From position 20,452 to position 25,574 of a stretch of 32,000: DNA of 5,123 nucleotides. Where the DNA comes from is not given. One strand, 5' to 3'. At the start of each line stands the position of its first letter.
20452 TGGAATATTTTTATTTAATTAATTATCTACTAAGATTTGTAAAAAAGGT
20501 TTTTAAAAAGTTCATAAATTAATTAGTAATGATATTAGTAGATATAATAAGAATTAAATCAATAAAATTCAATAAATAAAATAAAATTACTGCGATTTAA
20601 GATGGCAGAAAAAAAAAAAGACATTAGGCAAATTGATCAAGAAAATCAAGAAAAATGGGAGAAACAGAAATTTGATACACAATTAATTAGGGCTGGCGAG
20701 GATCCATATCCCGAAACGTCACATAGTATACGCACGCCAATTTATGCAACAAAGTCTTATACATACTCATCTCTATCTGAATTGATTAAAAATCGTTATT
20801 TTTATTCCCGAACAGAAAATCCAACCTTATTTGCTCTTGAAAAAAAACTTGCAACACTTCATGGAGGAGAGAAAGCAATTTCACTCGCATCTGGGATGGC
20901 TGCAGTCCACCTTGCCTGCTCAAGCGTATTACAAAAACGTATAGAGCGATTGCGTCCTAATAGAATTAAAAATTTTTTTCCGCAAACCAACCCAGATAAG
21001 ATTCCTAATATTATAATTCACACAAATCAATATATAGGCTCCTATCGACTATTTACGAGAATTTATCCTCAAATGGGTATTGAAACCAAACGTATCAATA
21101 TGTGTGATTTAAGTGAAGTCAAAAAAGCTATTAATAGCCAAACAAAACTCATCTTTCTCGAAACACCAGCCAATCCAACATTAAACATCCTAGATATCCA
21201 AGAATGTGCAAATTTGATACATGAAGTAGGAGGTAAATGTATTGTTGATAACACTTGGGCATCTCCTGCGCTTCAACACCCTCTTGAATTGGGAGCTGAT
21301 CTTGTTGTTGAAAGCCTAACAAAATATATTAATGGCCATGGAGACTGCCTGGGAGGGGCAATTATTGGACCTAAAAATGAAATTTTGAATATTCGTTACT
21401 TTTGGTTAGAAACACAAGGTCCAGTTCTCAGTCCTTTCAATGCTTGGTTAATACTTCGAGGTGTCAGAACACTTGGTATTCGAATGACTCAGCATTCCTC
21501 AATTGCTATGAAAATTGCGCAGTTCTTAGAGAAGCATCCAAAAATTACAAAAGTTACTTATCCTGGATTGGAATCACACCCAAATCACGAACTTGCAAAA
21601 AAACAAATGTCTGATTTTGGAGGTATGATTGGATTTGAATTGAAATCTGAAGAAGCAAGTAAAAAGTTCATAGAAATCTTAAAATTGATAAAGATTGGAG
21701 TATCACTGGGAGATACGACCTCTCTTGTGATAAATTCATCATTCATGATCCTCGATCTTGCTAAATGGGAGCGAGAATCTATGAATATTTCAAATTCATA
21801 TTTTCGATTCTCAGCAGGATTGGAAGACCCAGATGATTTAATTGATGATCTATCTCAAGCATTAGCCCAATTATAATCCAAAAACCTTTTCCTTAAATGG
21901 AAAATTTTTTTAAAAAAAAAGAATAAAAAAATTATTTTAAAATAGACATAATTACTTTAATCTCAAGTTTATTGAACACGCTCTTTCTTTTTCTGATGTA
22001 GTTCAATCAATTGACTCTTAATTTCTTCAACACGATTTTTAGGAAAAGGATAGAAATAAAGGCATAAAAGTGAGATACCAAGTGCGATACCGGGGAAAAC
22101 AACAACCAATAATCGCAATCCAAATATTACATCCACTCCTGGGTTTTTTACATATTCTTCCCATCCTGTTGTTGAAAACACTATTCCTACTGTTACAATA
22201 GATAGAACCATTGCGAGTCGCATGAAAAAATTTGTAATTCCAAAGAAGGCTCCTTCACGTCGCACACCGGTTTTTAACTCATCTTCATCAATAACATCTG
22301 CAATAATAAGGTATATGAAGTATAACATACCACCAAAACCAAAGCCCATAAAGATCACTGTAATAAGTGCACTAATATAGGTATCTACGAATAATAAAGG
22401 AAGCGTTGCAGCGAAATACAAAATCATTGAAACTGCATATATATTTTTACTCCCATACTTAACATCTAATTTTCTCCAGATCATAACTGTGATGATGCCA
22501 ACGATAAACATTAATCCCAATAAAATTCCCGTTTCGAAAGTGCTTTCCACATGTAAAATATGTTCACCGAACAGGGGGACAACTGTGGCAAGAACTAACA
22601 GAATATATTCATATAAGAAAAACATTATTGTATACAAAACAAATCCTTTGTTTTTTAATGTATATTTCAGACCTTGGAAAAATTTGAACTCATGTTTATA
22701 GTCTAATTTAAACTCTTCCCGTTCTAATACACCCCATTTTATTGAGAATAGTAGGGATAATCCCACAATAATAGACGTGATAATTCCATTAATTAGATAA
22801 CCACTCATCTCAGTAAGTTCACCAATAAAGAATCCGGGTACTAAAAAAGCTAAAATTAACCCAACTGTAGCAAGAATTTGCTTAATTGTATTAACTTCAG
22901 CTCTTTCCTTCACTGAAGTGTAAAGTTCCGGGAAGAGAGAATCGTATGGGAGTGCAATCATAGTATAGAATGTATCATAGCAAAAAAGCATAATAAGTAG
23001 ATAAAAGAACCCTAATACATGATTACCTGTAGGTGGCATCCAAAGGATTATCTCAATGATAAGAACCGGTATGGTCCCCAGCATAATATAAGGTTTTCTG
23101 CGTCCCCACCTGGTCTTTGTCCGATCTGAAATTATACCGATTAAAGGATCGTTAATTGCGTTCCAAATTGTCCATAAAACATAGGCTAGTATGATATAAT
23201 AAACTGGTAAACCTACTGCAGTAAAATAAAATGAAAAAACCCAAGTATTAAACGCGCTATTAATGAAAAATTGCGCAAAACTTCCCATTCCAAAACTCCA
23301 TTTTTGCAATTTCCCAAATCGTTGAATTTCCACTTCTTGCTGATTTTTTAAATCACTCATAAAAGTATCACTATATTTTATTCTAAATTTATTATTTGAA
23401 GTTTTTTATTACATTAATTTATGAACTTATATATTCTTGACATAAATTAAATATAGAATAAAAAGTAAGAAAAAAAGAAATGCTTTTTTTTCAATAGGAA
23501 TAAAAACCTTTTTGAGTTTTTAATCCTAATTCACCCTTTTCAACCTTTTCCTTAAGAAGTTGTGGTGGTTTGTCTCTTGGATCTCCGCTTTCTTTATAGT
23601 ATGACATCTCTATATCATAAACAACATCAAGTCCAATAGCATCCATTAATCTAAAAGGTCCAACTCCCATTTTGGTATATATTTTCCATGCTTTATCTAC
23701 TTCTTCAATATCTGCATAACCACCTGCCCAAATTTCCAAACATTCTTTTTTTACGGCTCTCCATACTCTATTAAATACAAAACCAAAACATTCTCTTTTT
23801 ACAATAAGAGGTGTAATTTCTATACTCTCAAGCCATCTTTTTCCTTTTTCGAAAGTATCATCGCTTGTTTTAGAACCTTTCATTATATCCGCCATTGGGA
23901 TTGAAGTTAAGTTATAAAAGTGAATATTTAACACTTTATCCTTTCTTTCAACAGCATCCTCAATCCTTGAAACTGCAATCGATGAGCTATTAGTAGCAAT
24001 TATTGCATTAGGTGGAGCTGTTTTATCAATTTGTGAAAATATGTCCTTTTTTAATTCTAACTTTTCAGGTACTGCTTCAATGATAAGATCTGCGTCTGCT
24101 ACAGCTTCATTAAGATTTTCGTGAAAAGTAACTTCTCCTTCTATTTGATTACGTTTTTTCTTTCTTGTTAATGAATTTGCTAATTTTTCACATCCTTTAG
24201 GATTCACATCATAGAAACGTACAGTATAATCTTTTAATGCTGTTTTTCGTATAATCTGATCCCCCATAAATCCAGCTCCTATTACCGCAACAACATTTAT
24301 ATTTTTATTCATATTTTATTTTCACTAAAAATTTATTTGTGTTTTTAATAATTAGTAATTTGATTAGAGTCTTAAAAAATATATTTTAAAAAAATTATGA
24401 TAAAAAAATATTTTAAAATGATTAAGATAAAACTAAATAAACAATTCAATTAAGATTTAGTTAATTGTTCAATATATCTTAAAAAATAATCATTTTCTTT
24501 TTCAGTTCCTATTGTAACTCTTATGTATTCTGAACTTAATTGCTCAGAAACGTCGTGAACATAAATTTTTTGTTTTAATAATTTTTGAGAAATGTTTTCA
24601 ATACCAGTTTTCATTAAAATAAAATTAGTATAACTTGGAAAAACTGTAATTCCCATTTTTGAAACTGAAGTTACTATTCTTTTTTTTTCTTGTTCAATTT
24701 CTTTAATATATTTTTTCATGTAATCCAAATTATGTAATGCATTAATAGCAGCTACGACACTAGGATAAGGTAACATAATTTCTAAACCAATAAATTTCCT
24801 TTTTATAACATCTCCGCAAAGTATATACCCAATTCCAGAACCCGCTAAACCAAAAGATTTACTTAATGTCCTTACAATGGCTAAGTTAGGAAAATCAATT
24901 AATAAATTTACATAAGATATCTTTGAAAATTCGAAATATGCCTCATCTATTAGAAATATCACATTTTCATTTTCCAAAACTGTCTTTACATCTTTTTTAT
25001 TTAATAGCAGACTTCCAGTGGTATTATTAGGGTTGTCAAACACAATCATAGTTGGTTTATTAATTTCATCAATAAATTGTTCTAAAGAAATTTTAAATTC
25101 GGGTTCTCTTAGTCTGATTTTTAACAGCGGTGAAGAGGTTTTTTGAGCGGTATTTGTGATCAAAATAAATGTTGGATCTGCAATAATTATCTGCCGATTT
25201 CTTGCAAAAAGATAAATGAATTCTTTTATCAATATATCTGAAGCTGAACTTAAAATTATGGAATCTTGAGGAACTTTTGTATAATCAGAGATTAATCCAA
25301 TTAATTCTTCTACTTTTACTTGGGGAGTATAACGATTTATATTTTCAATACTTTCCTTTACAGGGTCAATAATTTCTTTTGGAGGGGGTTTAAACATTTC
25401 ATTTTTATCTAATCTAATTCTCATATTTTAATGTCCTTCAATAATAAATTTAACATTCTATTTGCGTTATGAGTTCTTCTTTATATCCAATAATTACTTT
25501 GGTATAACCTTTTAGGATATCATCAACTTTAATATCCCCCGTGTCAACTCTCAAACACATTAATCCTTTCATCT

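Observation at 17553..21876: Candidate new methyl-transfer locus: corrinoid protein + non-Pyl MttB + flavin reductase, divergent from an atypical Cys/Met PLP lyase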

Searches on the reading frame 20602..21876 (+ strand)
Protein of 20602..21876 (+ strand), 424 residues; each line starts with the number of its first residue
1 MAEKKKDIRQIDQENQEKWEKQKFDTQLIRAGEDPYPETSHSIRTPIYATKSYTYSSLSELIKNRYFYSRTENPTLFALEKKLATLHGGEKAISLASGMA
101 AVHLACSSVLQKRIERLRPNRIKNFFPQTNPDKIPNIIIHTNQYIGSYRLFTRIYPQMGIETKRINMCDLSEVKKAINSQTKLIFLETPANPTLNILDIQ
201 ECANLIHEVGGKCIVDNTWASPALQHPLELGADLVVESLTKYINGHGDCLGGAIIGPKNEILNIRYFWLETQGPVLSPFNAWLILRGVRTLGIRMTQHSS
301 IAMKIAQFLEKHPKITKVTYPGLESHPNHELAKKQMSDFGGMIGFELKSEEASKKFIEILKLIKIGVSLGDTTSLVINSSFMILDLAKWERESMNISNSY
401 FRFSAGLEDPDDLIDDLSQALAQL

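Call 3: search_protein_families(library=pfam, proteins=[window:20602-21876:+])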
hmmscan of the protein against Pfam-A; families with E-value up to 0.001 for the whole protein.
window:20602-21876:+ (424 aa): 3 families
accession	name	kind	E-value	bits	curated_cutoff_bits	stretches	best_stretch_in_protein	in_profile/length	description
PF01053.26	Cys_Met_Meta_PP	-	1.4e-121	406.1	27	1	25-421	1-380/381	Cys/Met metabolism PLP-dependent enzyme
PF06838.17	Met_gamma_lyase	-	9.7e-09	34.7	24.2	1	80-261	61-243/405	Methionine gamma-lyase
PF00266.25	Aminotran_5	-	3.1e-05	23.6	21.5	0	167-242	126-202/371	Aminotransferase class-V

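Call 4: search_protein_families(library=ncbifam, proteins=[window:20602-21876:+])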
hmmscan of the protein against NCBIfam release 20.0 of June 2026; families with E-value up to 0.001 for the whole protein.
window:20602-21876:+ (424 aa): 52 families (the best 25 are shown)
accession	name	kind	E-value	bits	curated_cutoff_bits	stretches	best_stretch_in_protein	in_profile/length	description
NF005871.0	PRK07811.1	equivalog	3.1e-109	365.1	513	2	136-423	102-388/389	cystathionine gamma-synthase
TIGR01328.1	met_gam_lyase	equivalog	1.2e-103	347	549.7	2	137-424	101-391/391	methionine gamma-lyase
NF006003.0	PRK08133.1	equivalog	1e-99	334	522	2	146-422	116-395/396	O-succinylhomoserine sulfhydrylase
NF004821.0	PRK06176.1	equivalog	6.8e-98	328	642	2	137-423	91-378/380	cystathionine gamma-synthase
NF004876.0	PRK06234.1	subfamily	2.6e-96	323.1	666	2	141-423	110-397/400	methionine gamma-lyase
TIGR01325.1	O_suc_HS_sulf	equivalog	1.2e-95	320.3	510.05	2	147-421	105-380/380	O-succinylhomoserine sulfhydrylase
NF005695.0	PRK07503.1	equivalog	3.8e-95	318.9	666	2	137-423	107-396/403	methionine gamma-lyase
NF006097.0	PRK08249.1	equivalog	4.9e-93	311.7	600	1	16-424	3-396/402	cystathionine gamma-synthase family protein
NF005810.0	PRK07671.1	equivalog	9.1e-93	311.3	594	2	136-422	90-377/377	bifunctional cystathionine gamma-lyase/homocysteine desulfhydrase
TIGR01326.1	OAH_OAS_sulfhy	subfamily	2.1e-92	310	495.1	3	262-422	255-418/418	O-acetylhomoserine aminocarboxypropyltransferase/cysteine synthase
NF005976.0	PRK08064.1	equivalog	6.2e-92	308.5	627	2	137-423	95-382/390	cystathionine beta-lyase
NF006347.0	PRK08574.1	equivalog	2.3e-89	299.9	477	2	136-423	94-384/385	cystathionine gamma-synthase family protein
TIGR02080.1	O_succ_thio_ly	equivalog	3.7e-89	299.1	504.55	2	137-423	93-381/382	cystathionine gamma-synthase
NF005696.0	PRK07504.1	equivalog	3.4e-87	292.8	675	2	138-423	107-395/397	O-succinylhomoserine sulfhydrylase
NF005263.0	PRK06767.1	equivalog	1.9e-86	290.5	617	2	137-423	103-385/392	methionine gamma-lyase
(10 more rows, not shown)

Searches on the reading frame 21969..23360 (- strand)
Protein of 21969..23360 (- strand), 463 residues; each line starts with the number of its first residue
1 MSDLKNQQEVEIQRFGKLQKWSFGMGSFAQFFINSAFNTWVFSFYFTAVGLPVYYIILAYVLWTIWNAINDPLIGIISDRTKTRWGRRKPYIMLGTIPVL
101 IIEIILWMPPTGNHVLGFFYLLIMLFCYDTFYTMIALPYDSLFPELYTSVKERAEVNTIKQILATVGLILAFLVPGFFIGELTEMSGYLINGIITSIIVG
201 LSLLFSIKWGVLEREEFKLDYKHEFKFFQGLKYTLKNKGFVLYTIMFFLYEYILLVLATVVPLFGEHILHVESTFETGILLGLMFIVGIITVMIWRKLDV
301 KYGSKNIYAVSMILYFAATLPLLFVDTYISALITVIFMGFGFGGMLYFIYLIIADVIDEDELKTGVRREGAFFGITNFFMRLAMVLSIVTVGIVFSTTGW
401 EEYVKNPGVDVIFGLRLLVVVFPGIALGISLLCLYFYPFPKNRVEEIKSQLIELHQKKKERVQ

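Call 3: search_protein_families(library=pfam, proteins=[window:21969-23360:-])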
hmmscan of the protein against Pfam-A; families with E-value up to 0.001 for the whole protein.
window:21969-23360:- (463 aa): 2 families
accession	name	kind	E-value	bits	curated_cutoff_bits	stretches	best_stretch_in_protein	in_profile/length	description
PF13347.12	MFS_2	-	2.6e-65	221.1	27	1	22-439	1-425/427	MFS/sugar transport protein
PF07690.21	MFS_1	-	8.1e-21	74.7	33.4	2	147-387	113-346/347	Major Facilitator Superfamily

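Call 4: search_protein_families(library=ncbifam, proteins=[window:21969-23360:-])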
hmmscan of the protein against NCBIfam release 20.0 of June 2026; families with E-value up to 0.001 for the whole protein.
window:21969-23360:- (463 aa): 7 families
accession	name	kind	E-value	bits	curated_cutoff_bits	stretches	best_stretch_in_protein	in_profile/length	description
TIGR00792.1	gph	subfamily_domain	5.2e-53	180.3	231.35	1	20-452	1-435/437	glycoside-pentoside-hexuronide (GPH):cation symporter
NF007749.0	PRK10429.1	equivalog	2.6e-31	109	456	1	18-458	6-454/473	melibiose:sodium transporter MelB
NF007237.0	PRK09669.1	subfamily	1.3e-28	99.9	610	1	19-461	10-452/461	putative symporter YagG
NF007353.0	PRK09848.1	equivalog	4.4e-26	91.7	528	1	22-458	12-448/457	glucuronide transporter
NF008526.0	PRK11462.1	equivalog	1e-16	60.8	836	1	19-458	10-449/460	glycoside-pentoside-hexuronide family transporter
TIGR01301.1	GPH_sucrose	subfamily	1.7e-05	23.9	511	1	43-105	28-90/476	sucrose/proton symporter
TIGR00880.1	2_A_01_02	superfamily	1.9e-05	24.8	131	1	293-401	16-117/141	multidrug resistance protein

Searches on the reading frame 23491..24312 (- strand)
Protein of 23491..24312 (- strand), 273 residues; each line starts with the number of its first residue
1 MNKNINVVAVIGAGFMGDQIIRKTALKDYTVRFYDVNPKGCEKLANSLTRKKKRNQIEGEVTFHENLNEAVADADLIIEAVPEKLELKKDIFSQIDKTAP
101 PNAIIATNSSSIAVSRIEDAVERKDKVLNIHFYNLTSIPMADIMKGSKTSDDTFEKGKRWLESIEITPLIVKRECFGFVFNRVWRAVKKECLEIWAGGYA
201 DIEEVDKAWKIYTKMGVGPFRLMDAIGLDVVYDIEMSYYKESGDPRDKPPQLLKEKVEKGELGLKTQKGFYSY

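Call 3: search_protein_families(library=pfam, proteins=[window:23491-24312:-])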
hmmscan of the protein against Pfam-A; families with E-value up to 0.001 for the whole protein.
window:23491-24312:- (273 aa): 9 families
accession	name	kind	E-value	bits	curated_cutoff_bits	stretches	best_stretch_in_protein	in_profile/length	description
PF02737.24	3HCDH_N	-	6.4e-41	140.7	22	1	8-172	2-178/180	3-hydroxyacyl-CoA dehydrogenase, NAD binding domain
PF00725.27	3HCDH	-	4.8e-23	81.9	22.1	1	177-273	1-97/97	3-hydroxyacyl-CoA dehydrogenase, C-terminal domain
PF03446.21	NAD_binding_2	-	1.5e-09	38.5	21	1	8-118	2-104/161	NAD binding domain of 6-phosphogluconate dehydrogenase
PF01210.29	NAD_Gly3P_dh_N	-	7.9e-07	29.6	23.1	1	8-107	2-101/158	NAD-dependent glycerol-3-phosphate dehydrogenase N-terminus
PF03807.23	F420_oxidored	-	1.9e-05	25.6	21.6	1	8-83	2-69/94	NADP oxidoreductase coenzyme F420-dependent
PF01262.27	AlaDh_PNT_C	-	7.1e-05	22.8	23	1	8-81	31-100/214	Alanine dehydrogenase/PNT, C-terminal domain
PF02423.21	OCD_Mu_crystall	-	0.00016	21.2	24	1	3-84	127-204/314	Ornithine cyclodeaminase/mu-crystallin family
PF01073.25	3Beta_HSD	-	0.00025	20.6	22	1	12-79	5-72/280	3-beta hydroxysteroid dehydrogenase/isomerase family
PF03435.24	Sacchrp_dh_NADP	-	0.00098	19.9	25.1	0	8-84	1-79/129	Saccharopine dehydrogenase NADP binding domain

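Call 4: search_protein_families(library=ncbifam, proteins=[window:23491-24312:-])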
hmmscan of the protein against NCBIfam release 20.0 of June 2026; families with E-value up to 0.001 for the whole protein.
window:23491-24312:- (273 aa): 24 families
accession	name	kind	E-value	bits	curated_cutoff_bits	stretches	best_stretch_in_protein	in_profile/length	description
NF006143.0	PRK08293.1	equivalog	6.6e-68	229.1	312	1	3-273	2-287/291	3-hydroxyacyl-CoA dehydrogenase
NF004474.0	PRK05808.1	subfamily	7.8e-56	189.4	408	1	4-273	2-282/283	3-hydroxybutyryl-CoA dehydrogenase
NF006124.0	PRK08268.1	subfamily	1.5e-50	172.6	508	1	2-273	4-287/507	3-hydroxyacyl-CoA dehydrogenase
NF042925.1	FHMPC_DH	equivalog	1.7e-48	165.5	500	1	8-273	3-280/304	5-formyl-3-hydroxy-2-methylpyridine 4-carboxylate 5-dehydrogenase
NF005875.0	PRK07819.1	subfamily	2.2e-46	158.6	319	1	2-273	2-286/287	3-hydroxybutyryl-CoA dehydrogenase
NF006722.0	PRK09260.1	equivalog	1.3e-45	155.9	429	1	6-273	3-281/289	3-hydroxyacyl-CoA dehydrogenase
NF004699.0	PRK06035.1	equivalog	1e-42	146.3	500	1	4-267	2-279/294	3-hydroxyacyl-CoA dehydrogenase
NF005715.0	PRK07530.1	equivalog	1.9e-42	145.7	420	1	4-273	3-283/292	3-hydroxybutyryl-CoA dehydrogenase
TIGR02279.1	PaaC-3OHAcCoADH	equivalog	2e-38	132.5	669.4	1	5-273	5-285/503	3-hydroxyacyl-CoA dehydrogenase PaaH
NF008363.0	PRK11154.1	equivalog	8.5e-36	123.3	869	1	3-273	307-586/708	fatty acid oxidation complex subunit alpha FadJ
NF008727.0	PRK11730.1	equivalog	4.3e-35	121.2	870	1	3-273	311-592/717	fatty acid oxidation complex subunit alpha FadB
NF004783.0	PRK06129.1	equivalog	4.6e-35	121.5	347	1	6-208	3-218/315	3-hydroxyacyl-CoA dehydrogenase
NF006125.0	PRK08269.1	equivalog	3.5e-34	118.3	427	1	64-273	85-296/334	3-hydroxybutyryl-CoA dehydrogenase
NF005716.0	PRK07531.1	equivalog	1.8e-32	112.8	592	1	4-210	3-218/495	carnitine 3-dehydrogenase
TIGR02440.1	FadJ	equivalog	3.1e-31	108.4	968.45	1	3-273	302-581/699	fatty acid oxidation complex subunit alpha FadJ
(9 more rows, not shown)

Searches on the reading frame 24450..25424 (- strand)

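Call 3: search_protein_families(library=pfam, proteins=[window:24450-25424:-])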
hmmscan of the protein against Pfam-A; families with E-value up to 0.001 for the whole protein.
window:24450-25424:- (324 aa): 1 family
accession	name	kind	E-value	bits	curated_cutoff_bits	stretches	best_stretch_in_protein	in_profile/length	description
PF00155.27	Aminotran_1_2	-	2.6e-38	132.6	19.7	1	3-318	4-361/361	Aminotransferase class I and II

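Call 4: search_protein_families(library=ncbifam, proteins=[window:24450-25424:-])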
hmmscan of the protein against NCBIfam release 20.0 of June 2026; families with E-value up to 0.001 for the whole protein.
window:24450-25424:- (324 aa): 33 families (the best 25 are shown)
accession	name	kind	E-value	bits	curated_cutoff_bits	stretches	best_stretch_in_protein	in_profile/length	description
TIGR01141.1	hisC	equivalog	1.9e-63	214.5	276.55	1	3-320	23-348/349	histidinol-phosphate transaminase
NF002877.0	PRK03317.1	equivalog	1.2e-43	149.4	409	1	3-322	34-367/374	histidinol-phosphate transaminase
NF006580.0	PRK09105.1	subfamily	7.1e-38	130.4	444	1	3-322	49-371/375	pyridoxal phosphate-dependent aminotransferase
NF002878.0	PRK03321.1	subfamily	1.3e-37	129.4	374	1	3-322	25-349/352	histidinol-phosphate transaminase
NF002726.0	PRK02610.1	equivalog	3.2e-36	125.1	391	1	5-321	33-368/374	histidinol-phosphate transaminase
NF003496.0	PRK05166.1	equivalog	7.4e-36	123.7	540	1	15-322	51-370/373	histidinol-phosphate transaminase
TIGR01140.1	L_thr_O3P_dcar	equivalog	4.8e-33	114.7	290.55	1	20-316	33-328/331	threonine-phosphate decarboxylase CobD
NF051461.1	pyoverd_PtaA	equivalog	6.8e-30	104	500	1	3-315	37-353/359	pyoverdine biosynthesis transaminase PtaA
NF006014.0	PRK08153.1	equivalog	7.9e-25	87.5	510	1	2-316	35-358/370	pyridoxal phosphate-dependent aminotransferase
NF006225.0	PRK08354.1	equivalog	2.6e-22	79.6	288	1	23-322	36-316/318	putative aminotransferase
NF004870.0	PRK06225.1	equivalog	1.1e-18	67.2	351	1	25-310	53-361/380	pyridoxal phosphate-dependent aminotransferase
NF041364.1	GntC_guanitoxin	equivalog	3.2e-18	65.8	415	1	7-311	5-345/356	guanitoxin biosynthesis PLP-dependent (S)-gamma-hydroxy-L-arginine cyclodehydratase GntC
NF005915.1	PRK07908.1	equivalog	5.9e-18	65.3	360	1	12-317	24-330/332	Rv2231c family histidinol phosphate aminotransferase CobC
NF006229.0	PRK08361.1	equivalog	2.1e-16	59.9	624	1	15-262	48-318/391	aspartate aminotransferase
NF053748.1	bifunc_CobBC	exception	8.8e-15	54.1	950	1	11-314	491-792/797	bifunctional hydrogenobyrinic acid a,c-diamide synthase/histidinol phosphate aminotransferase CobBC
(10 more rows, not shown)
